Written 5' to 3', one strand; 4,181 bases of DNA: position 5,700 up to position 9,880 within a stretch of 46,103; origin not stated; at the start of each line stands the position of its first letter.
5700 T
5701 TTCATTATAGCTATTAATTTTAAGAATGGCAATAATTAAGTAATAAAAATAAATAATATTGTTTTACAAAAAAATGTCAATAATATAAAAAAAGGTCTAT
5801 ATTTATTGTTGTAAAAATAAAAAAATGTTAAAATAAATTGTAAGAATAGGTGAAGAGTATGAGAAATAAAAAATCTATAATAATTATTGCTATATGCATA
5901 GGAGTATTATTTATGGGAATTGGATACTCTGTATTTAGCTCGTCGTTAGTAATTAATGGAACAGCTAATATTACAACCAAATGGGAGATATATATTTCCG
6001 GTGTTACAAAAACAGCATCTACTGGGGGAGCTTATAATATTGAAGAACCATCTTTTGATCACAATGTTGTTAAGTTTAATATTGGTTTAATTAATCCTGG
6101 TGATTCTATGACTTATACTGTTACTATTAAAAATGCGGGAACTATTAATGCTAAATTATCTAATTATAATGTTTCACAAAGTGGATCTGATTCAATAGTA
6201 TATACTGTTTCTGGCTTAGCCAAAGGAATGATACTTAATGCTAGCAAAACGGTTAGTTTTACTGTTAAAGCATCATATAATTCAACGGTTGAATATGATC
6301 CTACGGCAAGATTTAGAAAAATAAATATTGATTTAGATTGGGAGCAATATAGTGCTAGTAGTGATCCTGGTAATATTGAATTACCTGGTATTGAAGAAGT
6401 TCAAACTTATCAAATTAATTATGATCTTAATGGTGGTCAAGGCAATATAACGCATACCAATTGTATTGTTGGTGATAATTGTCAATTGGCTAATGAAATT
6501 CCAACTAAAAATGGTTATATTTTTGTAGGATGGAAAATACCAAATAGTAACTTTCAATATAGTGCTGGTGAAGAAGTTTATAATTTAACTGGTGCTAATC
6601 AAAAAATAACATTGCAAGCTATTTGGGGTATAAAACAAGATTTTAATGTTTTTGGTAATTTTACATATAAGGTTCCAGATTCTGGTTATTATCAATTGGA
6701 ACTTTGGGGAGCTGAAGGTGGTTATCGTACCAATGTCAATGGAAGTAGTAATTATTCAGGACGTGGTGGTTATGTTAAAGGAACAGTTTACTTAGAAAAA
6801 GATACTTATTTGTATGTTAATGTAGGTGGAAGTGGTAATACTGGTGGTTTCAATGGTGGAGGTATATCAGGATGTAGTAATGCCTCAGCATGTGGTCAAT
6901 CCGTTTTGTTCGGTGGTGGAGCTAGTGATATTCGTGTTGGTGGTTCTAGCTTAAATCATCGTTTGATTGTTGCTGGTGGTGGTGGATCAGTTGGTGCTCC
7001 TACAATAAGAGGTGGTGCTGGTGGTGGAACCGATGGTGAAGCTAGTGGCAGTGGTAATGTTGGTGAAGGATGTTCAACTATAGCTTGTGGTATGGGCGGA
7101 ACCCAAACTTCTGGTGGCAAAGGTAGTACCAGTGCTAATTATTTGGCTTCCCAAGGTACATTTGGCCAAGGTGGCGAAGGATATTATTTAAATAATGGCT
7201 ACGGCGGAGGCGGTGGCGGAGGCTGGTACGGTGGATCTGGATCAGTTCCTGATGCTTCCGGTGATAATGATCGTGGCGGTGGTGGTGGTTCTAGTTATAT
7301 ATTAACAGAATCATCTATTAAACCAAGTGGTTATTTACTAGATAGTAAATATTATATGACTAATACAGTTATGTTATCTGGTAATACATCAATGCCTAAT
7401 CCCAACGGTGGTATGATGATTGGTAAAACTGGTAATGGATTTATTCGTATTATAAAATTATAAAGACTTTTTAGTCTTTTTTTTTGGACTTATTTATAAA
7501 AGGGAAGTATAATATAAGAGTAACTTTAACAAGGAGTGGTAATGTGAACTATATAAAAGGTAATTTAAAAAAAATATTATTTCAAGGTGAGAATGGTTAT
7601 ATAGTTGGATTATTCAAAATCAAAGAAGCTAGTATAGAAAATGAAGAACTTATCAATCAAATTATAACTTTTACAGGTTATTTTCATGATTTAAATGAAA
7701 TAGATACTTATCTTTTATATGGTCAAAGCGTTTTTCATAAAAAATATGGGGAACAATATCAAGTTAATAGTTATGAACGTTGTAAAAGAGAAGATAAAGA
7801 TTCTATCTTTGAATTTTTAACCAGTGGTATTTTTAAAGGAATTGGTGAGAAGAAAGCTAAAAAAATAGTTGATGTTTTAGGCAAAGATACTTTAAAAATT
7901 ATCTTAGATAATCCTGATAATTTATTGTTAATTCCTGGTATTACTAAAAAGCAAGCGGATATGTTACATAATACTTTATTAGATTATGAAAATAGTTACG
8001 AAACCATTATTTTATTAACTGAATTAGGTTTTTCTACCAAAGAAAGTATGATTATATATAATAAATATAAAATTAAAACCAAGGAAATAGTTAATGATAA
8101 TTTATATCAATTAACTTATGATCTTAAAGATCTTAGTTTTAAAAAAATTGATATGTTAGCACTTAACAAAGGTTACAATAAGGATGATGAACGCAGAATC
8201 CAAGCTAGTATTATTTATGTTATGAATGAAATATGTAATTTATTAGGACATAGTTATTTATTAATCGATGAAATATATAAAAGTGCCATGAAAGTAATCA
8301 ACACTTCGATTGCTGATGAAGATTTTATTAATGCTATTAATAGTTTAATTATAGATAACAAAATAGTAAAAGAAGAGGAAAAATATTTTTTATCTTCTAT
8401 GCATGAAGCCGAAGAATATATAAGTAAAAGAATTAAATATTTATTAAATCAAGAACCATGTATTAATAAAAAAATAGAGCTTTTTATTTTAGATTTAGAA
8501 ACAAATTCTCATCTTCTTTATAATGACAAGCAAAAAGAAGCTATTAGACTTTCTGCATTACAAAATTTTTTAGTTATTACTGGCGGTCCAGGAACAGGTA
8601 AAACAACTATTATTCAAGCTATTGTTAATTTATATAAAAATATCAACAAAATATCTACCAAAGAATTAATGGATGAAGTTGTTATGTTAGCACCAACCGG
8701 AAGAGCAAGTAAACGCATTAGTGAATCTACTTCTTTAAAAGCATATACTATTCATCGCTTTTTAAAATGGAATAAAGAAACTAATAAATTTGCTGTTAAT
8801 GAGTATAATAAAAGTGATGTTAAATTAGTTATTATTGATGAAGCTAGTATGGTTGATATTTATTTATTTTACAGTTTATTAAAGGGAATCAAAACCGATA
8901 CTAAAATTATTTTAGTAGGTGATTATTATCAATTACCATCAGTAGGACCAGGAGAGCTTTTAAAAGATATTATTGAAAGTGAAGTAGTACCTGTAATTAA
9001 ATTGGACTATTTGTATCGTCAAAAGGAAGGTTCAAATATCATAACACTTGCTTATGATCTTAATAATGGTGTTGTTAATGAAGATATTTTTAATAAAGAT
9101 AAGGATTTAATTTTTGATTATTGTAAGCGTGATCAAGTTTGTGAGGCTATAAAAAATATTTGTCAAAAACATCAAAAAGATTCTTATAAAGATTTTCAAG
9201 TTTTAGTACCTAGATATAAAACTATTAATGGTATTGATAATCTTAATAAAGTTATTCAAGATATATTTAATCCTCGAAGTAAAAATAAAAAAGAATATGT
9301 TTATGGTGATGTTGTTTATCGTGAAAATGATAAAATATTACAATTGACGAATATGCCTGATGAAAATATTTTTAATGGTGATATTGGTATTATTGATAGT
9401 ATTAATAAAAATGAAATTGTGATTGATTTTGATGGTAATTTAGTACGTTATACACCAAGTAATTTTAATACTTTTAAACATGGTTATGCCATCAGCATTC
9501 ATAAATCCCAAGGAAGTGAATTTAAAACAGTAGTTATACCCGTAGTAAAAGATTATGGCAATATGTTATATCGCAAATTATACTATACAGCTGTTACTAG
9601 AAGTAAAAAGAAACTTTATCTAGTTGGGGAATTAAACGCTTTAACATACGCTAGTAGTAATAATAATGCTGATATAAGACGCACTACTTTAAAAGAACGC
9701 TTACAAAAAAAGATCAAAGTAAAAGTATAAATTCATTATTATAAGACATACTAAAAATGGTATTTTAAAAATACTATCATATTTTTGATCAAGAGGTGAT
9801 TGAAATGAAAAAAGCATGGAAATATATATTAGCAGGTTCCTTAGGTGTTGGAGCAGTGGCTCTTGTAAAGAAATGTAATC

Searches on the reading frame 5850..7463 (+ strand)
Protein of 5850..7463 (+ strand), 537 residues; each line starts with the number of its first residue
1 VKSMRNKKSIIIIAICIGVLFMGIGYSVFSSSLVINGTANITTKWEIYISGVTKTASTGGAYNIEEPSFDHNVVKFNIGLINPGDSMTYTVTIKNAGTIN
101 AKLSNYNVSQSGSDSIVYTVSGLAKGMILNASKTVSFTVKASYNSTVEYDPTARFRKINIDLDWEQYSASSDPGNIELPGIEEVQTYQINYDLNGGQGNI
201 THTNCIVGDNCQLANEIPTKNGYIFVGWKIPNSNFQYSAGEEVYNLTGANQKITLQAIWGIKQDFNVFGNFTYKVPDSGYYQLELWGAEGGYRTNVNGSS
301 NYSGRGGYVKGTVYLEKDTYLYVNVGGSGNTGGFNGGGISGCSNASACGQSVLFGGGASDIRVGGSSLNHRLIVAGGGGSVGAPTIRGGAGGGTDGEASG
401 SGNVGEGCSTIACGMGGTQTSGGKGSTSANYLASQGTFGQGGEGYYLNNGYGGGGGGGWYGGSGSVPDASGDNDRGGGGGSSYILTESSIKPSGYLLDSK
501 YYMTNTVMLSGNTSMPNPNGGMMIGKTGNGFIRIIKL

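Call 57: search_protein_families(library=pfam, proteins=[window:5850-7463:+], max_evalue=0.001)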
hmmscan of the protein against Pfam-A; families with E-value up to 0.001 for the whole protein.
window:5850-7463:+ (537 aa): 3 families
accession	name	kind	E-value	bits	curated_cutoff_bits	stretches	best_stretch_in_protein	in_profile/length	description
PF12810.13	ALK_LTK_GRD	-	6.6e-45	154.4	24.5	1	278-535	7-241/243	ALK/LTK, Glycine-rich domain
PF09479.16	Flg_new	-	3.7e-06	27.4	27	1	187-230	1-40/65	Listeria-Bacteroides repeat domain (List_Bact_rpt)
PF07705.17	CARDB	-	1.1e-05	26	22.7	1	81-154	15-88/101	CARDB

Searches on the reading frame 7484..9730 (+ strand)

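Call 57: search_protein_families(library=pfam, proteins=[window:7484-9730:+], max_evalue=0.001)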
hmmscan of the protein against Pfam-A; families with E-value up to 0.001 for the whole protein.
window:7484-9730:+ (748 aa): 15 families
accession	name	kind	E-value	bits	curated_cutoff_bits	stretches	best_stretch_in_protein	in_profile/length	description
PF13245.12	AAA_19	-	8.1e-42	143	25.1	1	350-489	1-134/134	AAA domain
PF13604.12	AAA_30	-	3.8e-39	134.9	27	1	346-534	2-176/191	AAA domain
PF14490.11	HHH_RecD2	-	2e-25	88.9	27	1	171-258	5-92/92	ATP-dependent RecD2 DNA helicase HHH domain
PF18335.7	SH3_13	-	4.5e-18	65.2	41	1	587-649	1-65/65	ATP-dependent RecD-like DNA helicase SH3 domain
PF13538.12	UvrD_C_2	-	5.1e-18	65.1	27.4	1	666-714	1-52/52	UvrD-like helicase C-terminal domain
PF23139.1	OB_YrrC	-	2.9e-15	56.4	27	1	22-100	2-74/76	ATP-dependent DNA helicase YrrC, OB-fold domain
PF01443.25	Viral_helicase1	-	1.8e-12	48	21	1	363-487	1-100/228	Viral superfamily 1 RNA helicase core domain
PF13086.12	AAA_11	-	2.5e-11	44.3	27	2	346-385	2-43/257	AAA domain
PF14520.12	HHH_5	-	1.5e-05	25.8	27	1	110-162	2-52/57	Helix-hairpin-helix domain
PF09848.15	SLFN-g3_helicase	-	2e-05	24.5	24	1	362-454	3-88/354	Schlafen group 3, DNA/RNA helicase domain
PF13401.12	AAA_22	-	2.2e-05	25.2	27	1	360-481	5-124/130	AAA domain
PF20720.3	nSTAND3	-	4e-05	23.8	27.2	1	349-386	6-43/155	Novel STAND NTPase 3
PF00004.35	AAA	-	0.00027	21.8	21.2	0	364-411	2-38/131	ATPase family associated with various cellular activities (AAA)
PF05970.20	PIF1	-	0.00027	21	25.9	1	358-490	20-158/223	PIF1-like helicase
PF00580.27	UvrD-helicase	-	0.00052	20.2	23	1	347-414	2-63/271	UvrD/REP helicase N-terminal domain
